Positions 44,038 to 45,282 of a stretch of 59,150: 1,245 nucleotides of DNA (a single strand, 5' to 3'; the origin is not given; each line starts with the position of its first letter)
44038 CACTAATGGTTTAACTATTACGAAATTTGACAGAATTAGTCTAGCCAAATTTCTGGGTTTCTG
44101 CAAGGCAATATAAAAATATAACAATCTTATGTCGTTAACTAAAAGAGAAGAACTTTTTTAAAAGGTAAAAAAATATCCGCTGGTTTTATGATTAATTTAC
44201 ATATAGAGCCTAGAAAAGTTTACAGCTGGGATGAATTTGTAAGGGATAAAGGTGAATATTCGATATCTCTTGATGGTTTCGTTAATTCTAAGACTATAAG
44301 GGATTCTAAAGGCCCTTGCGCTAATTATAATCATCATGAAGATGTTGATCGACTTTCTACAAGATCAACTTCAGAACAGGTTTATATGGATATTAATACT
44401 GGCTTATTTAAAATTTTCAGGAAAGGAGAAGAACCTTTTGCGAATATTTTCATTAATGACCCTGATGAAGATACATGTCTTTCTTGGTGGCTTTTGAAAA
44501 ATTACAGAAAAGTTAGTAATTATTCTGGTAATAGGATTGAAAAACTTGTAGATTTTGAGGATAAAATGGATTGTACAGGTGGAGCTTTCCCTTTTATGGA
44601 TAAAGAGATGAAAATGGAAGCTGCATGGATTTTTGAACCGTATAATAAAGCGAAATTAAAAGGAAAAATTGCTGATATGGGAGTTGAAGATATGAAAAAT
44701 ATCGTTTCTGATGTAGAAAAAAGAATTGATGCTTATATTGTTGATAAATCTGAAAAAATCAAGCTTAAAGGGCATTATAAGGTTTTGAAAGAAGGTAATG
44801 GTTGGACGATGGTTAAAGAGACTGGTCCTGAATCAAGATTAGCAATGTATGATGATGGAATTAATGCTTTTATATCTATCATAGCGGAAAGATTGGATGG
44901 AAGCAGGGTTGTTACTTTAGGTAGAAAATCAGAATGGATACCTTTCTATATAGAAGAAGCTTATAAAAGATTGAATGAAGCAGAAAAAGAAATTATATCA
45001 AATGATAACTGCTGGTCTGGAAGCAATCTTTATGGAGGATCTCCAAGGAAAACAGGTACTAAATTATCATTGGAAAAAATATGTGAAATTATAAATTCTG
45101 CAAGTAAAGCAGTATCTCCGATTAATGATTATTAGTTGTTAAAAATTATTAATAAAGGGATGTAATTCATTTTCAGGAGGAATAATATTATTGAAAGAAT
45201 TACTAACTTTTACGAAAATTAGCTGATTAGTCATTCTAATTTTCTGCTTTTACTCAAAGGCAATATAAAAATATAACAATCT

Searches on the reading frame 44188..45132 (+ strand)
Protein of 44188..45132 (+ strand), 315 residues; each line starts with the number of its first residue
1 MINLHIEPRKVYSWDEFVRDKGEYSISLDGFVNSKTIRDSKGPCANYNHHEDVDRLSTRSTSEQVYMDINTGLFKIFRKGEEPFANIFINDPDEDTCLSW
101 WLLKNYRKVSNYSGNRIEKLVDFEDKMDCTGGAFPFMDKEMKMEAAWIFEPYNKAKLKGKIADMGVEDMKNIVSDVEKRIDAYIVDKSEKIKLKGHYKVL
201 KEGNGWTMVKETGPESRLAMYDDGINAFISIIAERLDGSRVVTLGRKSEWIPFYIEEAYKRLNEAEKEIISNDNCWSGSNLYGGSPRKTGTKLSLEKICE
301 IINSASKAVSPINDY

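Call 3: search_protein_families(library=pfam, proteins=[window:44188-45132:+], max_evalue=0.1)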
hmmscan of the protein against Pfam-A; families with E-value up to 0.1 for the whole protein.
window:44188-45132:+ (315 aa): 1 family
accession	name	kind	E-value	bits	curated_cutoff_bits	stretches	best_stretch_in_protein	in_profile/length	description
PF20654.3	Sec3_C-term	-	0.012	15.3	23.7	0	150-189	279-318/355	Exocyst complex component Sec3, C-terminal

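Call 4: search_protein_families(library=ncbifam, proteins=[window:44188-45132:+], max_evalue=0.1)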
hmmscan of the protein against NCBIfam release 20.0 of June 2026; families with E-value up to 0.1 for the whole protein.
window:44188-45132:+ (315 aa): 1 family
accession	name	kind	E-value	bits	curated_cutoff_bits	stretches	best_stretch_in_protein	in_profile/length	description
NF006398.0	PRK08651.1-1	equivalog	0.0095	14.9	439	0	182-230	74-122/403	succinyl-diaminopimelate desuccinylase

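Call 5: search_protein_families(library=padloc, proteins=[window:44188-45132:+], max_evalue=0.1)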
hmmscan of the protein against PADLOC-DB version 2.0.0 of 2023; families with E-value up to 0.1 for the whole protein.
window:44188-45132:+ (315 aa): 0 families

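Call 21: find_homologous_proteins(query=window:44188-45132:+)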
Query window:44188-45132:+ (315 aa): 129 proteins with E <= 0.001 among 1299 candidates; the best 120 are listed.
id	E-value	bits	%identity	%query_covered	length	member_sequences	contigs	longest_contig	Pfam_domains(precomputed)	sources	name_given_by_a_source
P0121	2.2e-212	722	100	100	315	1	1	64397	-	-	-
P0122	4.9e-113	395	56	97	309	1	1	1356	-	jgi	-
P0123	3.6e-112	393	55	97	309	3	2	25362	-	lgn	-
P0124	4.1e-112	392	55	96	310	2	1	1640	-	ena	-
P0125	1.2e-111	391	56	96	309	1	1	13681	-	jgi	jgi:hypothetical protein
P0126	2.5e-111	390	55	97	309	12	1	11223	-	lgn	-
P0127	2.5e-111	390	55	96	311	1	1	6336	-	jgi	jgi:hypothetical protein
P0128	3.2e-111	389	54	96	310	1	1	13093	-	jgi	jgi:hypothetical protein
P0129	1.3e-110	387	55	97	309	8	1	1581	-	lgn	-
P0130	1.7e-110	387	53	96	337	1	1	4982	-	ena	-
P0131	8.4e-110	385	55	97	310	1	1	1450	-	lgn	-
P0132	1.3e-109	384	55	97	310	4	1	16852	-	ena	-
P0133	4.0e-109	383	55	97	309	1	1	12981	-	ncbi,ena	-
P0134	6.1e-109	382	53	98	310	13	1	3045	-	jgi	-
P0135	6.2e-109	382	53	96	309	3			-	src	-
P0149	8.6e-106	372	53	97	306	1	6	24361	-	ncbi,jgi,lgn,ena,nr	ncbi:hypothetical protein J4474_00485 [Candidatus Pacearchaeota archaeon]|nr:hypothetical protein [C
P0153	1.2e-105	371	54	96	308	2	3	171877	-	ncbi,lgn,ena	-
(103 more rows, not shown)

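Call 23: find_encoding_contigs(protein=P0153, flank=7000, max_places=3)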
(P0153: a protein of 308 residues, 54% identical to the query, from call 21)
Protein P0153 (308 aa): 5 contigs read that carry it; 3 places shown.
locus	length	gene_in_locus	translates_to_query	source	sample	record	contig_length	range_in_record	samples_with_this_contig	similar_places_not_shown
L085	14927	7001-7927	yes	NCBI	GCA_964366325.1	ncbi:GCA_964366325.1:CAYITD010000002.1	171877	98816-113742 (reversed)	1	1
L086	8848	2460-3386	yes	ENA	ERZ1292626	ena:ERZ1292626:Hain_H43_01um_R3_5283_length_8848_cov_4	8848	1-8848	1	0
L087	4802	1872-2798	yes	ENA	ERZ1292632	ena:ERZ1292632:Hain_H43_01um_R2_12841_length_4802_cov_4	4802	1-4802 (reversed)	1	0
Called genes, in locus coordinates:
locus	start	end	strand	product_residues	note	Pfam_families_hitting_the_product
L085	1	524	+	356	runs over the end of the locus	PF00004:AAA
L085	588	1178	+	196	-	-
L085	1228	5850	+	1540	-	PF00413:Peptidase_M10 (weak), PF13948:DUF4215 (weak)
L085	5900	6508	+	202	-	PF00081:Sod_Fe_N, PF02777:Sod_Fe_C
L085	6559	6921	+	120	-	-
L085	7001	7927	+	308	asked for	-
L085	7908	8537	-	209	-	-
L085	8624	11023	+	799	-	PF01326:PPDK_N, PF00391:PEP-utilizers, PF02896:PEP-utilizers_C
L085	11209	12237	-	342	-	-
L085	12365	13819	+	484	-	-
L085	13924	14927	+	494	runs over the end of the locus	PF08308:PEGA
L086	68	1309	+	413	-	PF13948:DUF4215 (weak)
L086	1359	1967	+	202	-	PF00081:Sod_Fe_N, PF02777:Sod_Fe_C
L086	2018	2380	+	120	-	-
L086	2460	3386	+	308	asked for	-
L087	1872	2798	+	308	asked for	-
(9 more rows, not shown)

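Call 24: find_encoding_contigs(protein=P0149, flank=7000, max_places=3)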
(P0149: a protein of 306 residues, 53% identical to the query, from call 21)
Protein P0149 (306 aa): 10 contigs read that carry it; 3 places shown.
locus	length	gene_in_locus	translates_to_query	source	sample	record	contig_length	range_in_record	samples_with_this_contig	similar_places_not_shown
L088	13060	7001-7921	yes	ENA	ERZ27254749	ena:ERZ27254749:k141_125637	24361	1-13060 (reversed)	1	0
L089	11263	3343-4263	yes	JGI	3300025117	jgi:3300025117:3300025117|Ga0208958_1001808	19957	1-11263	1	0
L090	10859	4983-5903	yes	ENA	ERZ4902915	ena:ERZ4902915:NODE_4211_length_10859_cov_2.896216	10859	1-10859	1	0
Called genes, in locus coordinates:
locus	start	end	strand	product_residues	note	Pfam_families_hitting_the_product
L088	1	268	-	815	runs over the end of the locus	PF03104:DNA_pol_B_exo1, PF13482:RNase_H_2 (weak), PF00136:DNA_pol_B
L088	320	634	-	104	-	-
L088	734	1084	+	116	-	-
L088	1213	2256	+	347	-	PF00752:XPG_N, PF00867:XPG_I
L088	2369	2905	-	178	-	-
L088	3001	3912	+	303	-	PF25133:TYW2_N_2 (weak), PF02475:TRM5-TYW2_MTfase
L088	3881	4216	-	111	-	-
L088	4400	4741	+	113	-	-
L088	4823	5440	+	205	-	-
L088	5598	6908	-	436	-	PF01580:FtsK_SpoIIIE (faint), PF01935:DUF87, PF05872:HerA_C (faint), PF10412:TrwB_AAD_bind (faint), PF05707:Zot (faint)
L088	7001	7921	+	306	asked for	-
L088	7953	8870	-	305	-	PF01916:DS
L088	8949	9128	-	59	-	-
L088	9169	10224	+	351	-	-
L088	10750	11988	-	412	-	PF03215:Rad17, PF05496:RuvB_N, PF00004:AAA, PF07728:AAA_5 (faint), PF13173:AAA_14 (weak), PF13238:AAA_18 (faint), PF25361:AAA_lid_RFC1 (weak), PF21960:RCF1-5-like_lid (weak), +1 more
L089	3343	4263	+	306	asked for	-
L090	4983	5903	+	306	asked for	-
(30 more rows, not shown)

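Call 25: find_encoding_contigs(protein=P0123, flank=7000, max_places=2)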
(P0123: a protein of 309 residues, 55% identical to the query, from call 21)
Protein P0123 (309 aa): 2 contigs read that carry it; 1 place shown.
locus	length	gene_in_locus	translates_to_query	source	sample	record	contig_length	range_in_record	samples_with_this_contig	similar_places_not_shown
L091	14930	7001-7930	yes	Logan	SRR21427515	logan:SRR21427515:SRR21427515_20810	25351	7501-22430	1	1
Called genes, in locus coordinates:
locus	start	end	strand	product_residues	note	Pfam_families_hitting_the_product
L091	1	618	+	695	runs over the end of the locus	PF02092:tRNA_synt_2f, PF05746:DALR_1 (weak)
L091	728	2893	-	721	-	PF00989:PAS, PF13188:PAS_8 (faint), PF08448:PAS_4, PF13426:PAS_9, PF00512:HisKA, PF02518:HATPase_c, PF00072:Response_reg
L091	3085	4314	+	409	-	PF05977:MFS_3, PF07690:MFS_1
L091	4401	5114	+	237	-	PF00814:TsaD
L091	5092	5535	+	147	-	PF13527:Acetyltransf_9 (weak), PF00583:Acetyltransf_1, PF13673:Acetyltransf_10, PF13508:Acetyltransf_7, PF08445:FR47 (weak)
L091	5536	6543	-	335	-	PF04055:Radical_SAM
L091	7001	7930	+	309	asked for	-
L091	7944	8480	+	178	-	-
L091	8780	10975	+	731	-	PF00324:AA_permease, PF03522:SLC12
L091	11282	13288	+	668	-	PF11896:GlgE_dom_N_S, PF00128:Alpha-amylase (faint), PF21702:GLGE_C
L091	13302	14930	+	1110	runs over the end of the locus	PF00128:Alpha-amylase, PF16657:Malt_amylase_C, PF18085:Mak_N_cap (weak)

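Call 78: search_solved_structures(query=window:44188-45132:+, max_evalue=1)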
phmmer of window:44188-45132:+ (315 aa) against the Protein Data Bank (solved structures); distinct sequences matched with E-value up to 1: 0.
